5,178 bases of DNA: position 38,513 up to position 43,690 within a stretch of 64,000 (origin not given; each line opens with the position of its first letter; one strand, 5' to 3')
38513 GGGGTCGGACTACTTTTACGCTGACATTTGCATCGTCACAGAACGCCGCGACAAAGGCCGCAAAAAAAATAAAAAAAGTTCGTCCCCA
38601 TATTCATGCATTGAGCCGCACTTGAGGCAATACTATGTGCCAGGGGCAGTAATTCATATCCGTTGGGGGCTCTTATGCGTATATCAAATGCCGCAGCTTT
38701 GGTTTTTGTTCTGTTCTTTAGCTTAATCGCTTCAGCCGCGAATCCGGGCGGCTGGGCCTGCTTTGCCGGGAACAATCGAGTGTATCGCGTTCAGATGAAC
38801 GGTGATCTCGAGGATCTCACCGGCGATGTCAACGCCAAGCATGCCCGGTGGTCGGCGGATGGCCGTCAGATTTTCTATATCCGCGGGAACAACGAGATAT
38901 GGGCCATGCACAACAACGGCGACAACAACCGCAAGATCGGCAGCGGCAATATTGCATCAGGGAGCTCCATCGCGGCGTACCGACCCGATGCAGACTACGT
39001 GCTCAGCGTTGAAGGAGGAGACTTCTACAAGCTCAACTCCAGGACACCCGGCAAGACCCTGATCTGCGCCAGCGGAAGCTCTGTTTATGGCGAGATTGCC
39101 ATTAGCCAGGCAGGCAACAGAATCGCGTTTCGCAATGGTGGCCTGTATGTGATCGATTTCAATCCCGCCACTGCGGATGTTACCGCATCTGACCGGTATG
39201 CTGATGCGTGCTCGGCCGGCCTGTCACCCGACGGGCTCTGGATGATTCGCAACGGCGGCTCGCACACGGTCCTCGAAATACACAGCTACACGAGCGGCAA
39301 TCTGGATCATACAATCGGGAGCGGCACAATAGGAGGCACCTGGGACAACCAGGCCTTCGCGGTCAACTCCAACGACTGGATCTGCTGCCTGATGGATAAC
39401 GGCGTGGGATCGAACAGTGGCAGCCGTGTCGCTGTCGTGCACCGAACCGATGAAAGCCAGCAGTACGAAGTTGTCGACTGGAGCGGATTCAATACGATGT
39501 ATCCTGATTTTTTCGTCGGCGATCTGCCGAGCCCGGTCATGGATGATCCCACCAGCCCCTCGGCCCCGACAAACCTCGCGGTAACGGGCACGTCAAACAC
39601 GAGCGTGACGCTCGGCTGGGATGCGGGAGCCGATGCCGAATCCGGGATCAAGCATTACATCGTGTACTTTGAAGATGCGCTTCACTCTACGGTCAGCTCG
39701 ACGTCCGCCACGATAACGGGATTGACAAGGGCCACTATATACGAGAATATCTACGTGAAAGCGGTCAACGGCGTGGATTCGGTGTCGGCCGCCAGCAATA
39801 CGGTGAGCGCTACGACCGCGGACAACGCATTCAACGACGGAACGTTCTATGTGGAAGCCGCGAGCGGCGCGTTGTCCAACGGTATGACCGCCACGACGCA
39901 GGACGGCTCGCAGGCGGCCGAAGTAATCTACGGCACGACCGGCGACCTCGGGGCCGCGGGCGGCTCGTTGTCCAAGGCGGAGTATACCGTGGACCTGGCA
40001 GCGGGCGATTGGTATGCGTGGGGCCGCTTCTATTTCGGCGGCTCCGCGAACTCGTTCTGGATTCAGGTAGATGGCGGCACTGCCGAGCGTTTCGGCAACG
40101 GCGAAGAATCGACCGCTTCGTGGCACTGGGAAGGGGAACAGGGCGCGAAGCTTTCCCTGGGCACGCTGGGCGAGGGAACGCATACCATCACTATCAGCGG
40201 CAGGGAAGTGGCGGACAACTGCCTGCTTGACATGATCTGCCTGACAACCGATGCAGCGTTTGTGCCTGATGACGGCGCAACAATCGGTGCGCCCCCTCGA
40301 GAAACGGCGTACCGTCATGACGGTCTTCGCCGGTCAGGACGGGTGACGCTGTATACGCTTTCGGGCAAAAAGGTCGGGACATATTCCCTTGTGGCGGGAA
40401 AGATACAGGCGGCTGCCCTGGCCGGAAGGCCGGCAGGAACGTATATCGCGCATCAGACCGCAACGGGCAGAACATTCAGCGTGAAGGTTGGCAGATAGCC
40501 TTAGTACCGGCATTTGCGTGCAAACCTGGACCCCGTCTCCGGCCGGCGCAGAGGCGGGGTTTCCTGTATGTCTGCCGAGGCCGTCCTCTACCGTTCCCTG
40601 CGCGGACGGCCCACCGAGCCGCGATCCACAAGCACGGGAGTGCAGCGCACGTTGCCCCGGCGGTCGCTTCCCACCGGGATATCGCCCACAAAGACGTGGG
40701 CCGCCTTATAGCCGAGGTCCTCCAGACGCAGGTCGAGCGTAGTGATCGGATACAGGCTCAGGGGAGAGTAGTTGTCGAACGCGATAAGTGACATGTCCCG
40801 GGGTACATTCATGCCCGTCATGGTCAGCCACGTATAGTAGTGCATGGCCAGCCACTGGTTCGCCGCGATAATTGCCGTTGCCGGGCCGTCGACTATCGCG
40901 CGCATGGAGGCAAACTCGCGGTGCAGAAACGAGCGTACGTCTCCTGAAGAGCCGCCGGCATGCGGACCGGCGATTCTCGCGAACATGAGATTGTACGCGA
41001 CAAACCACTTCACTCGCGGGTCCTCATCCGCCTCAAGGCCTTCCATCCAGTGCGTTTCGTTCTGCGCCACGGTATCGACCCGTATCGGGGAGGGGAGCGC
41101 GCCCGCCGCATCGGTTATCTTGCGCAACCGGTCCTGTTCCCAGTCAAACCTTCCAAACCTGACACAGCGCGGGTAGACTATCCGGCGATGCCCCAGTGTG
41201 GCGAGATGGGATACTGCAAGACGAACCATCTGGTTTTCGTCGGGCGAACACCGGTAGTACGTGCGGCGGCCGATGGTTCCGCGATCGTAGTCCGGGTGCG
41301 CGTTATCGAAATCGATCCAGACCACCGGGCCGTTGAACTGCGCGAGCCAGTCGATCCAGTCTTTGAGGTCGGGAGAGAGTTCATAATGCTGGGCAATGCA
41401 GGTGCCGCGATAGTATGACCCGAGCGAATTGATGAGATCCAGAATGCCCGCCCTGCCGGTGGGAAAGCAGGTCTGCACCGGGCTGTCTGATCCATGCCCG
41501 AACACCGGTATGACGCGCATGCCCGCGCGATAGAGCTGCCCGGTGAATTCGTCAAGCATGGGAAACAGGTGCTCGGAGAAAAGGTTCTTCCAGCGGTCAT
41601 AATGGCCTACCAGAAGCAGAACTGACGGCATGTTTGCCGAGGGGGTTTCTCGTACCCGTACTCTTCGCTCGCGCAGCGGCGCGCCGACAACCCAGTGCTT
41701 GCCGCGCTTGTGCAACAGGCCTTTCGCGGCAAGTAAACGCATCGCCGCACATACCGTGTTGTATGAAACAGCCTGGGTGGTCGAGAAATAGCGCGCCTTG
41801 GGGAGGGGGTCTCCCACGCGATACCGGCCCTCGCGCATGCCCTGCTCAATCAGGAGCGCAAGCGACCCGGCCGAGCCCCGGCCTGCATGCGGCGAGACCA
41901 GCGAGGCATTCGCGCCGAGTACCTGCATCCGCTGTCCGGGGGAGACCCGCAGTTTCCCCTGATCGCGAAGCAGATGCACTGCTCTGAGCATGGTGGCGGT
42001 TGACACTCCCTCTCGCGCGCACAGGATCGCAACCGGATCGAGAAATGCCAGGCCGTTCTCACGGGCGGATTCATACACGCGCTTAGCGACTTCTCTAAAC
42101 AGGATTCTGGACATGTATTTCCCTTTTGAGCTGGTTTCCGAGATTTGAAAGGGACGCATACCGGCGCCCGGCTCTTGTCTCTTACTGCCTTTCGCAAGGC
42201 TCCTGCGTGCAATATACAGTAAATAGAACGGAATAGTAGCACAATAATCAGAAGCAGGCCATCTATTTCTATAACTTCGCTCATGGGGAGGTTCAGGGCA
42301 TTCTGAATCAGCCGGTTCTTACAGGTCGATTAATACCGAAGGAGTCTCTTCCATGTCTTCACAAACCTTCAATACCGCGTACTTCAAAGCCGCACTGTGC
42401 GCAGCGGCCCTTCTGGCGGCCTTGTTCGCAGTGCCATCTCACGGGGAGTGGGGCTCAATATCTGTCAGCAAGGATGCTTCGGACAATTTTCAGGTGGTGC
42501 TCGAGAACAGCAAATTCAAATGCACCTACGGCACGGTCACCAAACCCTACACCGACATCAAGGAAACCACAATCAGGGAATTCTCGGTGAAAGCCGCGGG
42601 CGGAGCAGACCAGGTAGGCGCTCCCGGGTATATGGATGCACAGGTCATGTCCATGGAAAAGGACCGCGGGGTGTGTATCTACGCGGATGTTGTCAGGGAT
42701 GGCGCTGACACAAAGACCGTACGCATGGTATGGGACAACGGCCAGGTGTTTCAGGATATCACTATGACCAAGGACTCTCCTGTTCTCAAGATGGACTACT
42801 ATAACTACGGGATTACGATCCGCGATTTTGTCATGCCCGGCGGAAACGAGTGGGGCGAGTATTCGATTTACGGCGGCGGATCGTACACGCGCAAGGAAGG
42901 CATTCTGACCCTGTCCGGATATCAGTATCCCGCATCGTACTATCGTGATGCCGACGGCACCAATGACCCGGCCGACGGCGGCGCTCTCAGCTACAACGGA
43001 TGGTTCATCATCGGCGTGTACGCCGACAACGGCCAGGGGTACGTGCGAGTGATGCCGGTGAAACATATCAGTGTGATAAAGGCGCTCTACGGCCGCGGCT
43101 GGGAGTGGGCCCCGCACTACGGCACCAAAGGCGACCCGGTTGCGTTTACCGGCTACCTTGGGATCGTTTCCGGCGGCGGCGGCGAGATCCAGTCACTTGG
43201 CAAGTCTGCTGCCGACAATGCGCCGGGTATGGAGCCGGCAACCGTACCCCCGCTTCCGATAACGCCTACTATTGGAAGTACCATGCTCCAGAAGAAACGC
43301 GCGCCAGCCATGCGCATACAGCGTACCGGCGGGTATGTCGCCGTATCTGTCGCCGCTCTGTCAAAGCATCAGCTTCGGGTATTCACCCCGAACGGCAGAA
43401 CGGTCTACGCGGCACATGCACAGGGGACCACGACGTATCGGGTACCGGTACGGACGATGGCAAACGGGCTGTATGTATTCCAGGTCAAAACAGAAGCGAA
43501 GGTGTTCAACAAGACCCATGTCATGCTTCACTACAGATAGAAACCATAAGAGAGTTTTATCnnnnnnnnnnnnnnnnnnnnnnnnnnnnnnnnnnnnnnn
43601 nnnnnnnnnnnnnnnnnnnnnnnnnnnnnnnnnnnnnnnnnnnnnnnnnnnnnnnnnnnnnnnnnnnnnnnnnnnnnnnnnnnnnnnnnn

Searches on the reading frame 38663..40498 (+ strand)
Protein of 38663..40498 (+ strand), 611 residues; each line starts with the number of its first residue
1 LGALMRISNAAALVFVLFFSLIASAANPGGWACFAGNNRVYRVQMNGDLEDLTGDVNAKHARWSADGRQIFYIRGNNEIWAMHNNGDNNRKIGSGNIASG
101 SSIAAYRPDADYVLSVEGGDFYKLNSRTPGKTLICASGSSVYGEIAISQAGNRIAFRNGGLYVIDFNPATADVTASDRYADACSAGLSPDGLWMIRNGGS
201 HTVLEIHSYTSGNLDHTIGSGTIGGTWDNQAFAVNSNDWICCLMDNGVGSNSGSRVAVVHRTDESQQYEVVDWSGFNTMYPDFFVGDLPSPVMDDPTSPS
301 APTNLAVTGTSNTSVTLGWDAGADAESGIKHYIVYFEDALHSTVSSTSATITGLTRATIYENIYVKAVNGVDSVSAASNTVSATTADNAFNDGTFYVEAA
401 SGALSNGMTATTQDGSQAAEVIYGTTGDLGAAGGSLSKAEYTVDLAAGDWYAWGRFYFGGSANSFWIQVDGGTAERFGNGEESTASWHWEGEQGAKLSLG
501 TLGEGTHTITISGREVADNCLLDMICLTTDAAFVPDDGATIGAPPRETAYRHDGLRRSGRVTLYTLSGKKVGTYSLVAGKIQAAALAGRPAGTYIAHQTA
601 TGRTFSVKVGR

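Call 19: search_protein_families(library=pfam, proteins=[window:38663-40498:+], max_evalue=0.01)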
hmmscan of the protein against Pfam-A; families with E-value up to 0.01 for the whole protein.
window:38663-40498:+ (611 aa): 1 family
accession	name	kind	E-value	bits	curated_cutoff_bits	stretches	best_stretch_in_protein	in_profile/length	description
PF00041.27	fn3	-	3.7e-10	40.3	25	1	300-371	1-72/84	Fibronectin type III domain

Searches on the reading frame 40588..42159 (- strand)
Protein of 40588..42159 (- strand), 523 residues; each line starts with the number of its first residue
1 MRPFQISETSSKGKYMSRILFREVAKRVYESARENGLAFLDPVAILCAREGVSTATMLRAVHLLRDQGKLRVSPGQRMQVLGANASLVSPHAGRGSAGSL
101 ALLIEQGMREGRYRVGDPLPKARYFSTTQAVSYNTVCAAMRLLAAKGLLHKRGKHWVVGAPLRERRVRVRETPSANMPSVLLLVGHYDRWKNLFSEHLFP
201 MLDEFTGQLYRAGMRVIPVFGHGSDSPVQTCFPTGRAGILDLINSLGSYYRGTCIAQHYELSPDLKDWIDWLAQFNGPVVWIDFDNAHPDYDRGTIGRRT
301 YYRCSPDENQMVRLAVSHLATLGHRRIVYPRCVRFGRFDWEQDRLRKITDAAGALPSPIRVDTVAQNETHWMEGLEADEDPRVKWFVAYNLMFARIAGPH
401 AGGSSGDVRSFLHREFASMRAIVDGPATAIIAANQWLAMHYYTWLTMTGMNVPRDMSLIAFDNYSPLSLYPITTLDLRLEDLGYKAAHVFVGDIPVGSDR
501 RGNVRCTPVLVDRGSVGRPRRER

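Call 19: search_protein_families(library=pfam, proteins=[window:40588-42159:-], max_evalue=0.01)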
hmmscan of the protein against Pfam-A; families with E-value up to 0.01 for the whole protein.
window:40588-42159:- (523 aa): 2 families
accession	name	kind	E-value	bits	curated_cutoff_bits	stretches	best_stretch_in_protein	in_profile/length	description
PF13377.12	Peripla_BP_3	-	5.6e-19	69.3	26.5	1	316-516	1-167/167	Periplasmic binding protein-like domain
PF00392.27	GntR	-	1.1e-08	35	27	1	101-152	6-57/64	Bacterial regulatory proteins, gntR family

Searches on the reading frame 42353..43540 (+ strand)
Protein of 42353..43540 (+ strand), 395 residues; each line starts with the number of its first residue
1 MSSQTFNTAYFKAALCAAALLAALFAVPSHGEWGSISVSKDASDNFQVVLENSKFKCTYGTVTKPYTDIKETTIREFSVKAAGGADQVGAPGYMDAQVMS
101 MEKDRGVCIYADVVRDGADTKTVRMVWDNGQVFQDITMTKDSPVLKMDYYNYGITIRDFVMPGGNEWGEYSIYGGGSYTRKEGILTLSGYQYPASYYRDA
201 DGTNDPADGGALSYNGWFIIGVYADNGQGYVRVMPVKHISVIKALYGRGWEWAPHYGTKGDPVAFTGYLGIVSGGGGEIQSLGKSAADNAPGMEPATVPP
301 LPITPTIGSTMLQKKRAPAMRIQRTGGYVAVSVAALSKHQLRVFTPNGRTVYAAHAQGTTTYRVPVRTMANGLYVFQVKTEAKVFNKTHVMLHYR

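Call 19: search_protein_families(library=pfam, proteins=[window:42353-43540:+], max_evalue=0.01)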
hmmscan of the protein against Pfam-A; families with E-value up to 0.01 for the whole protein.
window:42353-43540:+ (395 aa): 1 family
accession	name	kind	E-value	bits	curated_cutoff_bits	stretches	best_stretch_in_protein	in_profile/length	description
PF18962.6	Por_Secre_tail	-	0.0023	18.6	27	1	336-387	19-72/75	Secretion system C-terminal sorting domain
